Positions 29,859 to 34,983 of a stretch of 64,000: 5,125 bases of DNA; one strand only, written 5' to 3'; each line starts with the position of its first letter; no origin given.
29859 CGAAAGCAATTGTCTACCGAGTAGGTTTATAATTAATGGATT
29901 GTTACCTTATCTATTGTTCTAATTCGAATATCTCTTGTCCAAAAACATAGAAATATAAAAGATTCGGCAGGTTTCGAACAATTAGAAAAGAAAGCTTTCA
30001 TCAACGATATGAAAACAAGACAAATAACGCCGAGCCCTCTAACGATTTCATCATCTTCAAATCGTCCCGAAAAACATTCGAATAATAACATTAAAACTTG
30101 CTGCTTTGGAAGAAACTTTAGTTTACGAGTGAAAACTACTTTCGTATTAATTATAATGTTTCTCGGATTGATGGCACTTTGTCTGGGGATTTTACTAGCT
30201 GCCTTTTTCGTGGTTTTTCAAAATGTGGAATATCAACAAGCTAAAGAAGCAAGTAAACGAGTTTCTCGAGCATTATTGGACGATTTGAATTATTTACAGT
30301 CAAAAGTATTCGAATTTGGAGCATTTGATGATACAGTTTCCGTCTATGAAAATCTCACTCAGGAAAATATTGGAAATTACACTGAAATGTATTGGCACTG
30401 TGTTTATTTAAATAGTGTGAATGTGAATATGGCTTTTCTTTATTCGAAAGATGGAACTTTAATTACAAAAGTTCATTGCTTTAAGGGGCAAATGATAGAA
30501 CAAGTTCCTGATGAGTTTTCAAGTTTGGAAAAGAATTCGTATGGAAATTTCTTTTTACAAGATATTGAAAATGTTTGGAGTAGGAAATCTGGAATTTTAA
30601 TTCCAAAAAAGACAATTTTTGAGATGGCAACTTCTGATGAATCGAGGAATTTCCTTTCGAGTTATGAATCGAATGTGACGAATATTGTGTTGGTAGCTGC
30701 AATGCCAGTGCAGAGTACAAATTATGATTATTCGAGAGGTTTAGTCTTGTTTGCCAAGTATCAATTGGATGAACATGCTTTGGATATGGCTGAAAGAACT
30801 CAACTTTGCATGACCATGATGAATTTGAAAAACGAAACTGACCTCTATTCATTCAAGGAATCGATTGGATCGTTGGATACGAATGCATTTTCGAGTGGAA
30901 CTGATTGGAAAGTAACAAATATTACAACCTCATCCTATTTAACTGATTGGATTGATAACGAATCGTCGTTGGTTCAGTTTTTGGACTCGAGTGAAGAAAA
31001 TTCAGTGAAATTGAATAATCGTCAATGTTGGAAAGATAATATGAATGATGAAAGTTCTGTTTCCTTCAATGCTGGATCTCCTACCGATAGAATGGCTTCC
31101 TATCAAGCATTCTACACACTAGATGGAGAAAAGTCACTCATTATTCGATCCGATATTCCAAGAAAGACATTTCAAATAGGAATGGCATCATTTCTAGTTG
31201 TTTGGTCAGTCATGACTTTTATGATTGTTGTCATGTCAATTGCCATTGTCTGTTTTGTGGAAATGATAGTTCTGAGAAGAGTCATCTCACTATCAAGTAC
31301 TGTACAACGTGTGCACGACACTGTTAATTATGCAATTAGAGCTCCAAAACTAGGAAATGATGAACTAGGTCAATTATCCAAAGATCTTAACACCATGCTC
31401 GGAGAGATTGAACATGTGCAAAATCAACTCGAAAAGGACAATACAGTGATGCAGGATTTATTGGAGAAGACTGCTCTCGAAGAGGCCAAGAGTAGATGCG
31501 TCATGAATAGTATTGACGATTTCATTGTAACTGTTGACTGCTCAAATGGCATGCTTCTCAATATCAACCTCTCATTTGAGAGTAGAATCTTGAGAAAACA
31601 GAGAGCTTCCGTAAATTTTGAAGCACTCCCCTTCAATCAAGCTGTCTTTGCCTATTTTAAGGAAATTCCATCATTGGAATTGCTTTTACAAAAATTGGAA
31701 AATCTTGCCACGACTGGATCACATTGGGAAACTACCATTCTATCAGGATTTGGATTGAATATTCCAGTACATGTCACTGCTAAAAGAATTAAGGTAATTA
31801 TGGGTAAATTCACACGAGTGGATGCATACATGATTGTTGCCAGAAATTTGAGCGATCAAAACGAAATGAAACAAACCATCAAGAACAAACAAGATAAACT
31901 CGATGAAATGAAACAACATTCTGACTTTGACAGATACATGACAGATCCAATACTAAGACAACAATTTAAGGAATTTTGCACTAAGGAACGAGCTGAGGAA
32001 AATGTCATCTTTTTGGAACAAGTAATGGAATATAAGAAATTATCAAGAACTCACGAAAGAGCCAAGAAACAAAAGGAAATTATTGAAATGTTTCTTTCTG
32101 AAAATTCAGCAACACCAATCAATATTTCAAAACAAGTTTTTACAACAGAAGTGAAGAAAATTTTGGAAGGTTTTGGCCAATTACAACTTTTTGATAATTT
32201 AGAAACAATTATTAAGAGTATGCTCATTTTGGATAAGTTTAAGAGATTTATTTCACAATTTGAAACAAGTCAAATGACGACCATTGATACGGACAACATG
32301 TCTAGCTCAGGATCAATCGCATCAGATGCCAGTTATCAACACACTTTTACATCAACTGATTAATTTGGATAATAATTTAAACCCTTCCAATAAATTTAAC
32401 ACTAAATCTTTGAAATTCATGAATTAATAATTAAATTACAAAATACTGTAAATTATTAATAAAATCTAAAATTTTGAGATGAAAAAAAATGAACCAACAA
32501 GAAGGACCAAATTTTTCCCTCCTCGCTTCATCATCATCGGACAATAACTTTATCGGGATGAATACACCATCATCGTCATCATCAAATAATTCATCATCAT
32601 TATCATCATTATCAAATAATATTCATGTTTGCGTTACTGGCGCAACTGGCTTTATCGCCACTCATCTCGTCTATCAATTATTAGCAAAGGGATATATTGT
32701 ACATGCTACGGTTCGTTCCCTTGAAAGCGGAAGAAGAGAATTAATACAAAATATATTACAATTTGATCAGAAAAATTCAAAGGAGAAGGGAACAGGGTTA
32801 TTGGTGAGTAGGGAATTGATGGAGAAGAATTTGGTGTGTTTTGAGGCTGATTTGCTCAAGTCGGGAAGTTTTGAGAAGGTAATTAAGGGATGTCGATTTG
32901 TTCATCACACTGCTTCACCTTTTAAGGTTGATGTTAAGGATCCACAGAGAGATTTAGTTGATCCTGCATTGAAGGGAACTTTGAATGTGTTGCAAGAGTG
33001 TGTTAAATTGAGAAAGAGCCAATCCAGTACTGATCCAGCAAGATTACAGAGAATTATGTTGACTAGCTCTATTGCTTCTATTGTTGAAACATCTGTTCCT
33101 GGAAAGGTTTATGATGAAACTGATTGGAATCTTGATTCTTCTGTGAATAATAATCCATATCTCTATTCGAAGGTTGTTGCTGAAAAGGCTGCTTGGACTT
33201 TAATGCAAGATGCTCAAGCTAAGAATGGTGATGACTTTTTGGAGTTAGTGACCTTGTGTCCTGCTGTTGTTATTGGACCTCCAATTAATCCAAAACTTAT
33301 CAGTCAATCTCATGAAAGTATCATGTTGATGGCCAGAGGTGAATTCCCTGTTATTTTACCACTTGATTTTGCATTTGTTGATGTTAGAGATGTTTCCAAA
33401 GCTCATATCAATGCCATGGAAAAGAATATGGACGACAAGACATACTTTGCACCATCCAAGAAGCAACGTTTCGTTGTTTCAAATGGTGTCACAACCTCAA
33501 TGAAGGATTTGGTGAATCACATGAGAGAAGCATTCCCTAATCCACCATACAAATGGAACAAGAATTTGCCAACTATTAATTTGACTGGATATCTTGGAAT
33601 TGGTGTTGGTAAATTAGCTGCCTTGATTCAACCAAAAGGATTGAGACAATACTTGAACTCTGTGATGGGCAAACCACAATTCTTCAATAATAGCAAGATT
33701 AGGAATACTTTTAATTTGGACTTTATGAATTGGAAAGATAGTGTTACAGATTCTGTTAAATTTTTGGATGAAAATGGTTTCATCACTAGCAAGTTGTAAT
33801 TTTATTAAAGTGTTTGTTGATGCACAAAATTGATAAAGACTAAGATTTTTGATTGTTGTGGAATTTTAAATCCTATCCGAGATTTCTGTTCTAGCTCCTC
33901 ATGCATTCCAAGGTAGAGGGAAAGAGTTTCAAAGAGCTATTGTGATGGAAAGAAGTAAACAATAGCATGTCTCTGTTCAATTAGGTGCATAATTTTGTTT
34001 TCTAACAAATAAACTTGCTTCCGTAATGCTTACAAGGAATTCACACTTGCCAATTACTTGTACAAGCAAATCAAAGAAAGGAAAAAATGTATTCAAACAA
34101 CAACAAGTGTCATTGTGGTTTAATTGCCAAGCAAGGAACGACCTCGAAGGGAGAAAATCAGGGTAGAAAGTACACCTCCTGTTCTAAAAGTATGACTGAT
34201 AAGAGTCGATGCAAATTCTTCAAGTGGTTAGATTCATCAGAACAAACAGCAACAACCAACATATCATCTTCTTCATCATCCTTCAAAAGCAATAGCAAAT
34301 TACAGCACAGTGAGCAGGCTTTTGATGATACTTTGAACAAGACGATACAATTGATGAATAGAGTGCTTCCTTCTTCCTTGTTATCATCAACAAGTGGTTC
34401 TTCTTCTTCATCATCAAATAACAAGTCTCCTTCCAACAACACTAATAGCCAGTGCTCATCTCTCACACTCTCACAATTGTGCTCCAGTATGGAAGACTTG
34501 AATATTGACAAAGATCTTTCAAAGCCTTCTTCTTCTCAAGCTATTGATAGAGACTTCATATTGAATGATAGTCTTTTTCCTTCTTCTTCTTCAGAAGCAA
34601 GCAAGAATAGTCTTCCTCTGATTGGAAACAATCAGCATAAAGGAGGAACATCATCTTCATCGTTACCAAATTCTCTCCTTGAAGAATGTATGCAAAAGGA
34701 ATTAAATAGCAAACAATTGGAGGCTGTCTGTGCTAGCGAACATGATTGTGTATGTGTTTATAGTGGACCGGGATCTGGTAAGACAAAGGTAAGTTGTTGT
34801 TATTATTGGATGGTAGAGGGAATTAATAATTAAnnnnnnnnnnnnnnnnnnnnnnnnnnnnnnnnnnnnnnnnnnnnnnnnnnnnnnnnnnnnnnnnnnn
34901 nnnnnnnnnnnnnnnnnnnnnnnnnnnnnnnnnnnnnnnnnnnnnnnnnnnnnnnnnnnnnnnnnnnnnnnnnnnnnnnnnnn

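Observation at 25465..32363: Pair of receptor-like TM–ectodomain–TM–HAMP proteins with alternative outputs (RGS domain versus degenerate cyclase-homology domain), close to Gα-like genes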

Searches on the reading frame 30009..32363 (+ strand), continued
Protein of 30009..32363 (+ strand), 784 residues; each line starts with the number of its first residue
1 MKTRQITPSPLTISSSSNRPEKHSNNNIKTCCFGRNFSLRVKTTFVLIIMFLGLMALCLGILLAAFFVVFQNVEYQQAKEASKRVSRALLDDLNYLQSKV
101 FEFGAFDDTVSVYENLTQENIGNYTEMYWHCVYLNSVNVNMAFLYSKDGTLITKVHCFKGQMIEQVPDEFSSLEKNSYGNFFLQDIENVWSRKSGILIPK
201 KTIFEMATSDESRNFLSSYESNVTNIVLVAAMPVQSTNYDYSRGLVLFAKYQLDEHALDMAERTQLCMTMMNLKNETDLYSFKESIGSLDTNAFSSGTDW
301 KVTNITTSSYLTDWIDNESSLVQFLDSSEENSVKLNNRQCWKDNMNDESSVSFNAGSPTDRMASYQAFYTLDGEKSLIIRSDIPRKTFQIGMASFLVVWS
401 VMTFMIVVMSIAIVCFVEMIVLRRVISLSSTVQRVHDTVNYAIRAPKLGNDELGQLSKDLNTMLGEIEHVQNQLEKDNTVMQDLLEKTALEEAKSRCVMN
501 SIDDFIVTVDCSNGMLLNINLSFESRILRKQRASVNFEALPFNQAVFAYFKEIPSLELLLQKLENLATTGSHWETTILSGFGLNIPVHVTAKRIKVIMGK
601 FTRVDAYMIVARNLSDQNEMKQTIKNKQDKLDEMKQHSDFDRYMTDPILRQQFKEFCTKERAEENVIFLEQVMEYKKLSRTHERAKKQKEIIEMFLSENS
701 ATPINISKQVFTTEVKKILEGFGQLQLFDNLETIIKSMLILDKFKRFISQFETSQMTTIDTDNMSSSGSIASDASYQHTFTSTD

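Call 84: find_related_loci(query=A2, collection=metagenome_contigs, flank=3000)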
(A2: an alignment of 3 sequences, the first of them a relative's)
Query A2 (784 aa) in metagenome_contigs; peptide patterns used: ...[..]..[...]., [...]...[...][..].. (x = any residue, [..] = any of these).
249 stretches matched a pattern, but none encodes a relative of the query by tblastn (E <= 1e-3).

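Call 85: find_encoding_contigs(protein=P0003, flank=5000, max_places=3)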
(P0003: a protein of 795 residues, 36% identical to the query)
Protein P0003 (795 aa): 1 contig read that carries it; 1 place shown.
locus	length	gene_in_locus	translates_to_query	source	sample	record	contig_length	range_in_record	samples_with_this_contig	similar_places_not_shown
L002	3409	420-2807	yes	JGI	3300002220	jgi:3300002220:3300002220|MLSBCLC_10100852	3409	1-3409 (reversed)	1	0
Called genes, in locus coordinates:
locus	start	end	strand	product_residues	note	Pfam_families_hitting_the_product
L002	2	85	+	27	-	?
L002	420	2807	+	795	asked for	PF05228:CHASE4, PF00672:HAMP, PF00615:RGS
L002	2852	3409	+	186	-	?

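Call 87: find_encoding_contigs(protein=P0001, flank=10000, max_places=1)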
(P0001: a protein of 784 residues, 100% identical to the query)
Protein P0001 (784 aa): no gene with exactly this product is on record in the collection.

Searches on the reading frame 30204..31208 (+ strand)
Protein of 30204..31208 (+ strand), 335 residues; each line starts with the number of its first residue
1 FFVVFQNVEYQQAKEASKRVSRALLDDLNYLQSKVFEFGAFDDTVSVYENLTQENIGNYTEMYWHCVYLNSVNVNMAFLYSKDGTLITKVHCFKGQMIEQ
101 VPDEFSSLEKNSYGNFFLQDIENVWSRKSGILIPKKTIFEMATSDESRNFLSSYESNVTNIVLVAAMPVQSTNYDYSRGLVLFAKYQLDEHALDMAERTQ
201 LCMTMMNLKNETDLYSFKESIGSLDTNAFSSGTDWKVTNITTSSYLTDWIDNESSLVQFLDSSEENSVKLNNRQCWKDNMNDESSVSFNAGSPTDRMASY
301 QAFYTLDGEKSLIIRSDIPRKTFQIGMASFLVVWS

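Call 72: search_solved_structures(query=A8, max_evalue=10, show_alignments=2)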
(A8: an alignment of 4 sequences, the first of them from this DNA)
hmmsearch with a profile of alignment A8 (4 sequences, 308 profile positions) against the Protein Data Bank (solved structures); distinct sequences matched with E-value up to 10: 1.
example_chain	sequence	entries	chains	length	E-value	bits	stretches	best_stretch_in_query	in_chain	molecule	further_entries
9p50_A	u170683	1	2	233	0.0017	20.9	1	14-92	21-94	Diguanylate cyclase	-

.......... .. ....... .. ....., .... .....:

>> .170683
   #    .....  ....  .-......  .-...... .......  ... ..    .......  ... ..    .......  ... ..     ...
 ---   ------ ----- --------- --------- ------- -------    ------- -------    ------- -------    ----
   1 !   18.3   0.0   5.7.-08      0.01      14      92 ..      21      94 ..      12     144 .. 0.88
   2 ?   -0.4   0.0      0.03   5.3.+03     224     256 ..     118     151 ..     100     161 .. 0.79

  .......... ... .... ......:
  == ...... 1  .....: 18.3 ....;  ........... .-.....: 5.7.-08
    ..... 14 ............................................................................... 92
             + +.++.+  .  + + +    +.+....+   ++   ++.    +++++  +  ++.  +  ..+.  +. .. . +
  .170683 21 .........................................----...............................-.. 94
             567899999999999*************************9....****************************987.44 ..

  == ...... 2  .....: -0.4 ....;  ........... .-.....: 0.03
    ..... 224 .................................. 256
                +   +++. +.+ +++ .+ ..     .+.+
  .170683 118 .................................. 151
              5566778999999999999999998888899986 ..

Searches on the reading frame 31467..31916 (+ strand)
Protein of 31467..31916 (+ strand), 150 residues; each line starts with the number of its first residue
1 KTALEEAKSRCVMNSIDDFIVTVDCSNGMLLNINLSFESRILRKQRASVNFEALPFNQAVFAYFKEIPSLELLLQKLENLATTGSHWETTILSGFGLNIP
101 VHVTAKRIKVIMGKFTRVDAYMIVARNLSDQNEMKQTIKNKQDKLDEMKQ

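Call 49: search_solved_structures(query=A5, max_evalue=10, show_alignments=2)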
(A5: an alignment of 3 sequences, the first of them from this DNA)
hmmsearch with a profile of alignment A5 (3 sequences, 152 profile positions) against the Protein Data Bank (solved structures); distinct sequences matched with E-value up to 10: 25.
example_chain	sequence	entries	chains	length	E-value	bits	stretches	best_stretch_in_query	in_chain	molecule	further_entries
9efk_AE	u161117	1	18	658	0.019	18.3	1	14-126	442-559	orf22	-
1odv_A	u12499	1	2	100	0.26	14.6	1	92-128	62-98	PHOTOACTIVE YELLOW PROTEIN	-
1gsx_A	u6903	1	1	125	0.28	14.5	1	92-128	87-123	PHOTOACTIVE YELLOW PROTEIN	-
1gsw_A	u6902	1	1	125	0.36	14.1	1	92-128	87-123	PHOTOACTIVE YELLOW PROTEIN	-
1xfn_A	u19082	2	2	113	0.4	14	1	92-128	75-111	Photoactive yellow protein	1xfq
1gsv_A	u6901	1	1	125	0.41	14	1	92-128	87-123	PHOTOACTIVE YELLOW PROTEIN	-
6mkt_A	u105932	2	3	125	0.43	13.9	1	92-128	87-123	Photoactive yellow protein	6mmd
1d7e_A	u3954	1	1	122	0.44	13.9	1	92-128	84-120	PHOTOACTIVE YELLOW PROTEIN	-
1otd_A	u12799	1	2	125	0.45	13.8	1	92-128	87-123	Photoactive yellow protein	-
1ot6_A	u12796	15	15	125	0.45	13.8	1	92-128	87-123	Photoactive yellow protein | photoactive yellow protein, PYP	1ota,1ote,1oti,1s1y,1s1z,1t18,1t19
2d02_A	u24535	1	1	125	0.45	13.8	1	92-128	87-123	Photoactive yellow protein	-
1kou_A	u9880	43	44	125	0.46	13.8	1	92-128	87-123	PHOTOACTIVE YELLOW PROTEIN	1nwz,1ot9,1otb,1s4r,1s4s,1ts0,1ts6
7spx_A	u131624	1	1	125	0.46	13.8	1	92-128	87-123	Photoactive yellow protein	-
2pyp_A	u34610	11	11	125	0.47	13.8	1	93-128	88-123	Photoactive yellow protein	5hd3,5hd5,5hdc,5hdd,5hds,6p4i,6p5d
1f9i_A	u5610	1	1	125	0.48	13.7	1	93-128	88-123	PHOTOACTIVE YELLOW PROTEIN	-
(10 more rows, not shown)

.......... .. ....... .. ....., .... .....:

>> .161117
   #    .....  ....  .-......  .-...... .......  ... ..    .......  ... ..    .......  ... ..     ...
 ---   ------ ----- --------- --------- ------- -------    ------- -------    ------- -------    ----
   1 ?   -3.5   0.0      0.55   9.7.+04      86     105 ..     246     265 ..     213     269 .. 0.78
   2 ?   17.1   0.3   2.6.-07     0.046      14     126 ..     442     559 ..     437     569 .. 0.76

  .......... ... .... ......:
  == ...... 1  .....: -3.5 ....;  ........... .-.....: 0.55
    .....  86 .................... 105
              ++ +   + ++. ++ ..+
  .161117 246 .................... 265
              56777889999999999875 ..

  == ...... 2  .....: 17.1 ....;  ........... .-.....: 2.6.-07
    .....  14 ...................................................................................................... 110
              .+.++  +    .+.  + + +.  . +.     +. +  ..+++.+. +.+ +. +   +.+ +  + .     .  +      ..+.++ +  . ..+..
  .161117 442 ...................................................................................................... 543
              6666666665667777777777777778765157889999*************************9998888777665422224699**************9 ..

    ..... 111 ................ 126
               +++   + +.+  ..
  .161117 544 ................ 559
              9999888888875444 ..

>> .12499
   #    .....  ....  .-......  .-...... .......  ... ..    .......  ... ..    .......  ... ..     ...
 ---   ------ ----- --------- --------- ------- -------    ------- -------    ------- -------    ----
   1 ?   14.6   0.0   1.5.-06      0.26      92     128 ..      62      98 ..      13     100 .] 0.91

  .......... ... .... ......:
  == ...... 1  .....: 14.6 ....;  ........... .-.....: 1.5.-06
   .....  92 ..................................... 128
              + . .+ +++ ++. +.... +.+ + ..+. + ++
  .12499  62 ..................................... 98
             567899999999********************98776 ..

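Call 50: search_protein_families(library=pfam, alignment_id=A5, max_evalue=10)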
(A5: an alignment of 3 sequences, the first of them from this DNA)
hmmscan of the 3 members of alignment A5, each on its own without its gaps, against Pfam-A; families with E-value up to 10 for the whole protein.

A. member 1, seq(150 aa): 0 families

B. families by the number of members that match (of 3 scanned): 5 families
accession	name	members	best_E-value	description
PF20743.2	DUF5580_C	1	0.034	Family of unknown function (DUF5580) C-terminal domain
PF14756.11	Pdase_C33_assoc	1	0.048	Peptidase_C33-associated domain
PF16958.10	PRP9_N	1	0.067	Pre-mRNA-splicing factor PRP9 N-terminus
PF04977.20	DivIC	1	0.24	Septum formation initiator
PF15188.11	CCDC-167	1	3.5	Coiled-coil domain-containing protein 167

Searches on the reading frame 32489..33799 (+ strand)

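Call 3: search_protein_families(library=pfam, proteins=[window:32489-33799:+], max_evalue=1)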
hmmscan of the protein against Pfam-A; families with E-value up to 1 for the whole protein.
window:32489-33799:+ (436 aa): 8 families
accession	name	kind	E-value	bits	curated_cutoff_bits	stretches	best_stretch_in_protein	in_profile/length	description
PF01370.27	Epimerase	-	4.5e-16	59.4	20.9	1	47-313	1-228/240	NAD dependent epimerase/dehydratase family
PF01073.25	3Beta_HSD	-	2.2e-14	53.6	22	1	49-349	2-268/280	3-beta hydroxysteroid dehydrogenase/isomerase family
PF07993.18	NAD_binding_4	-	1.7e-13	50.8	20.1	1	49-239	1-192/258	Male sterility protein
PF16363.11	GDP_Man_Dehyd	-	2.4e-07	31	27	1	49-176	2-118/332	GDP-mannose 4,6 dehydratase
PF13460.12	NAD_binding_10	-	5.3e-06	26.9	27.2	1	51-80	1-31/184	NAD(P)H-binding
PF05368.20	NmrA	-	3.9e-05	23.8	27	1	46-161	4-95/298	NmrA-like family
PF00106.31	adh_short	-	0.14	12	26.6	0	46-88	2-43/195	short chain dehydrogenase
PF11393.14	T4BSS_DotI_IcmL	-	0.18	11.7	27.7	1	400-432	56-88/180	Type-IV b secretion system, inner-membrane complex component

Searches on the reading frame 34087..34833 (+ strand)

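Call 17: search_protein_families(library=pfam, proteins=[window:34087-34833:+], max_evalue=0.001)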
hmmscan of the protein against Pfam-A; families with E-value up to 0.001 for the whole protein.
window:34087-34833:+ (248 aa): 1 family
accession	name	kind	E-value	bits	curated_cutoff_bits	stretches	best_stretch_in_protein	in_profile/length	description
PF06839.17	Zn_ribbon_GRF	-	1.9e-09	37.9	25.9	1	7-50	2-44/45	GRF zinc finger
